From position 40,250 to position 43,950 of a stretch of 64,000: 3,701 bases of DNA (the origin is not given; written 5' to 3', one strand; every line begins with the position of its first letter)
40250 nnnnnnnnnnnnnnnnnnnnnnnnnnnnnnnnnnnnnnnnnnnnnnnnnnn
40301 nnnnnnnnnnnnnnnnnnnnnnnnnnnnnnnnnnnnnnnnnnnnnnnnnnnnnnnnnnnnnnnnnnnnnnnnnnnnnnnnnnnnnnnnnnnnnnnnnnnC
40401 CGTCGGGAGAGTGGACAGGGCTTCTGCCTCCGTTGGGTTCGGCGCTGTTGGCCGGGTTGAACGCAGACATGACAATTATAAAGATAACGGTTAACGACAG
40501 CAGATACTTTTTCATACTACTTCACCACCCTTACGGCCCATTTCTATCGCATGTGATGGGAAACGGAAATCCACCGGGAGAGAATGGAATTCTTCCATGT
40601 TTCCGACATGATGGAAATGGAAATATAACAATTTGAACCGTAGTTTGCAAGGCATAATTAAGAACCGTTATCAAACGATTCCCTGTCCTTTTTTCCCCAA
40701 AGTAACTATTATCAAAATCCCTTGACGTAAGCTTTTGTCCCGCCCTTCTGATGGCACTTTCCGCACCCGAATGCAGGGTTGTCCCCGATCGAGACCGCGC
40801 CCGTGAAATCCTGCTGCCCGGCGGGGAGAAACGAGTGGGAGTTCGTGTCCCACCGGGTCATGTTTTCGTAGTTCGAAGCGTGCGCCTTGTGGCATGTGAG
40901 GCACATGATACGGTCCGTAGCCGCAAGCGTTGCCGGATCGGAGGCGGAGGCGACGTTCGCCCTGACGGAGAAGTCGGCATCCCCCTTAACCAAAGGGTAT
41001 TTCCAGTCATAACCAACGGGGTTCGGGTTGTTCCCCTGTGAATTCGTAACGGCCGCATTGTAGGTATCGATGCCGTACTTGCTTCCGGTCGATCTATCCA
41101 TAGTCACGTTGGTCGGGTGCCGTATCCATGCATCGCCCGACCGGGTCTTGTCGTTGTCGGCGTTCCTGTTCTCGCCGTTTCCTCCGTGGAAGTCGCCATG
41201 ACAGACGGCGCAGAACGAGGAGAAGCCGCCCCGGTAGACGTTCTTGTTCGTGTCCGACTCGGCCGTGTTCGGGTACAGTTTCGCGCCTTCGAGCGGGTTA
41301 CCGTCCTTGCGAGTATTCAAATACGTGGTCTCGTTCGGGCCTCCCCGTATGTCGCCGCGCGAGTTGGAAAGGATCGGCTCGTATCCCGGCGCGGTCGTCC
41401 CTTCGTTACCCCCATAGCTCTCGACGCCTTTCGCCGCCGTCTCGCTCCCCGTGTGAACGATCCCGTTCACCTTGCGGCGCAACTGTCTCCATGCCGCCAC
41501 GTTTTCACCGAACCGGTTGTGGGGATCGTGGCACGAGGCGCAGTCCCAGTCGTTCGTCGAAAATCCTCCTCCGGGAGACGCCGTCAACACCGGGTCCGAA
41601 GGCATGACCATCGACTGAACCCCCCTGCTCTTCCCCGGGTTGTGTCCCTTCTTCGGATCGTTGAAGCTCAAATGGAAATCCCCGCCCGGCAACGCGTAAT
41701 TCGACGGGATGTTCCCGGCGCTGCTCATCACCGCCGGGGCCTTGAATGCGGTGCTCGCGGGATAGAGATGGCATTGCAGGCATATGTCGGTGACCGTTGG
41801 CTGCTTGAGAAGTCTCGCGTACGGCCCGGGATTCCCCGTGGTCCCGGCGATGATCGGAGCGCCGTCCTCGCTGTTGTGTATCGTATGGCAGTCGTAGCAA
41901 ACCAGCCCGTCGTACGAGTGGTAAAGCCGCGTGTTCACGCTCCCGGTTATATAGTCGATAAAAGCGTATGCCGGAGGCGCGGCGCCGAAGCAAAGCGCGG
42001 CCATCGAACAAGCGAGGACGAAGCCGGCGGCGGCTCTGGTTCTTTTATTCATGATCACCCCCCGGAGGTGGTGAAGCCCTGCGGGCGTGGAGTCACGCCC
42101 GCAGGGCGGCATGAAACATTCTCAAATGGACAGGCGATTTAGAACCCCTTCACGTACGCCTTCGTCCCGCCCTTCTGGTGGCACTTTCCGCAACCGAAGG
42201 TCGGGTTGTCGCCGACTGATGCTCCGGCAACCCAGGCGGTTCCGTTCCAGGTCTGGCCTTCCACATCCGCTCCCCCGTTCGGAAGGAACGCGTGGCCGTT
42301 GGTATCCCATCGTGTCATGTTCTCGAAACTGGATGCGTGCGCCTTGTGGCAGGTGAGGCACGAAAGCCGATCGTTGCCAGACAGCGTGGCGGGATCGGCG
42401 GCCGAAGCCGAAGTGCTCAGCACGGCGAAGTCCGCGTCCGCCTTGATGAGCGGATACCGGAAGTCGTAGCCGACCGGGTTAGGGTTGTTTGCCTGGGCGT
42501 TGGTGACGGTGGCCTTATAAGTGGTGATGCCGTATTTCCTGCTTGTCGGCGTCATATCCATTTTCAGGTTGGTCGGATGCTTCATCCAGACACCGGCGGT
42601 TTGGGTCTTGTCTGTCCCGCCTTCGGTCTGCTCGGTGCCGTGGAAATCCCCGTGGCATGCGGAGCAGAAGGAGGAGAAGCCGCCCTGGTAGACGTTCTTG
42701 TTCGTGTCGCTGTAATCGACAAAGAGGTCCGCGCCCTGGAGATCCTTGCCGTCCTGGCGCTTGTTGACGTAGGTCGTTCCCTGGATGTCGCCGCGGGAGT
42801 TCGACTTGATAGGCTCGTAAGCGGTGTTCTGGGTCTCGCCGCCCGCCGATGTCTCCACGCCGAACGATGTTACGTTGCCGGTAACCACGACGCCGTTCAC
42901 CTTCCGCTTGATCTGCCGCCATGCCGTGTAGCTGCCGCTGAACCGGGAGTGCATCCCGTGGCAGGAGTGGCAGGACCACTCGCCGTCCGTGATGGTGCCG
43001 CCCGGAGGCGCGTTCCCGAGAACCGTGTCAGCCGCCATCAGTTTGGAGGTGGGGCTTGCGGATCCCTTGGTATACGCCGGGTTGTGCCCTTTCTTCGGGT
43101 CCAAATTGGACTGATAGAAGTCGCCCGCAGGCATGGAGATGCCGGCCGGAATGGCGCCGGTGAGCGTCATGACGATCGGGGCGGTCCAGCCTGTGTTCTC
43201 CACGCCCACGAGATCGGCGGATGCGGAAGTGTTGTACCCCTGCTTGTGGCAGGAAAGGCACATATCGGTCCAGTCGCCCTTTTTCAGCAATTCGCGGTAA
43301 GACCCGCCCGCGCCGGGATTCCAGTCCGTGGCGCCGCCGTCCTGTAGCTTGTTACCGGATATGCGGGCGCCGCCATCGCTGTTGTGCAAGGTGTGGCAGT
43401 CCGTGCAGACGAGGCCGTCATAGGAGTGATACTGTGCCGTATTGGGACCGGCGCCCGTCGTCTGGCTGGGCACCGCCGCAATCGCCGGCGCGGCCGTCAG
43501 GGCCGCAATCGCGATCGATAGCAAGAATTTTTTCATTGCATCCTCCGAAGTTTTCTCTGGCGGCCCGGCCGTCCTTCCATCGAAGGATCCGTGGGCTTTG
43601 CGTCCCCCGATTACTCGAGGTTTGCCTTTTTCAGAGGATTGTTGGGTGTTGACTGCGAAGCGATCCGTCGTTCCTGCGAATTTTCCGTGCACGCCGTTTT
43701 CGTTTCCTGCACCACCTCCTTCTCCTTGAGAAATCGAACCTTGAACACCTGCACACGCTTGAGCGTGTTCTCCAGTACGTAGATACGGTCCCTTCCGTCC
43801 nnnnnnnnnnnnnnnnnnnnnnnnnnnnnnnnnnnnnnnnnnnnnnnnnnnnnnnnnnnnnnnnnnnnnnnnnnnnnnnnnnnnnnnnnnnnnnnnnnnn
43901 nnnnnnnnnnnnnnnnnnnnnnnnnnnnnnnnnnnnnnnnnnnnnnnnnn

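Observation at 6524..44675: Unusual density of beta-propeller proteins among the cytochromes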

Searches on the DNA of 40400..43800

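Call 52: search_rna_families(source=window, start=40400, end=43800, threshold=evalue, max_evalue=0.1, show_alignments=1)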
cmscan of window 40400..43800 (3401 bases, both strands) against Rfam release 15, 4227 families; matches with E-value up to 0.1: 1.
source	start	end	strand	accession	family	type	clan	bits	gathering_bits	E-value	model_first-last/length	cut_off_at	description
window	43555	43635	-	RF03167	c-di-GMP-I-GGC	Cis-reg; riboswitch;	CL00126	56.7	59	5.5e-12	1-80/80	no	c-di-GMP-I-GGC riboswitch aptamer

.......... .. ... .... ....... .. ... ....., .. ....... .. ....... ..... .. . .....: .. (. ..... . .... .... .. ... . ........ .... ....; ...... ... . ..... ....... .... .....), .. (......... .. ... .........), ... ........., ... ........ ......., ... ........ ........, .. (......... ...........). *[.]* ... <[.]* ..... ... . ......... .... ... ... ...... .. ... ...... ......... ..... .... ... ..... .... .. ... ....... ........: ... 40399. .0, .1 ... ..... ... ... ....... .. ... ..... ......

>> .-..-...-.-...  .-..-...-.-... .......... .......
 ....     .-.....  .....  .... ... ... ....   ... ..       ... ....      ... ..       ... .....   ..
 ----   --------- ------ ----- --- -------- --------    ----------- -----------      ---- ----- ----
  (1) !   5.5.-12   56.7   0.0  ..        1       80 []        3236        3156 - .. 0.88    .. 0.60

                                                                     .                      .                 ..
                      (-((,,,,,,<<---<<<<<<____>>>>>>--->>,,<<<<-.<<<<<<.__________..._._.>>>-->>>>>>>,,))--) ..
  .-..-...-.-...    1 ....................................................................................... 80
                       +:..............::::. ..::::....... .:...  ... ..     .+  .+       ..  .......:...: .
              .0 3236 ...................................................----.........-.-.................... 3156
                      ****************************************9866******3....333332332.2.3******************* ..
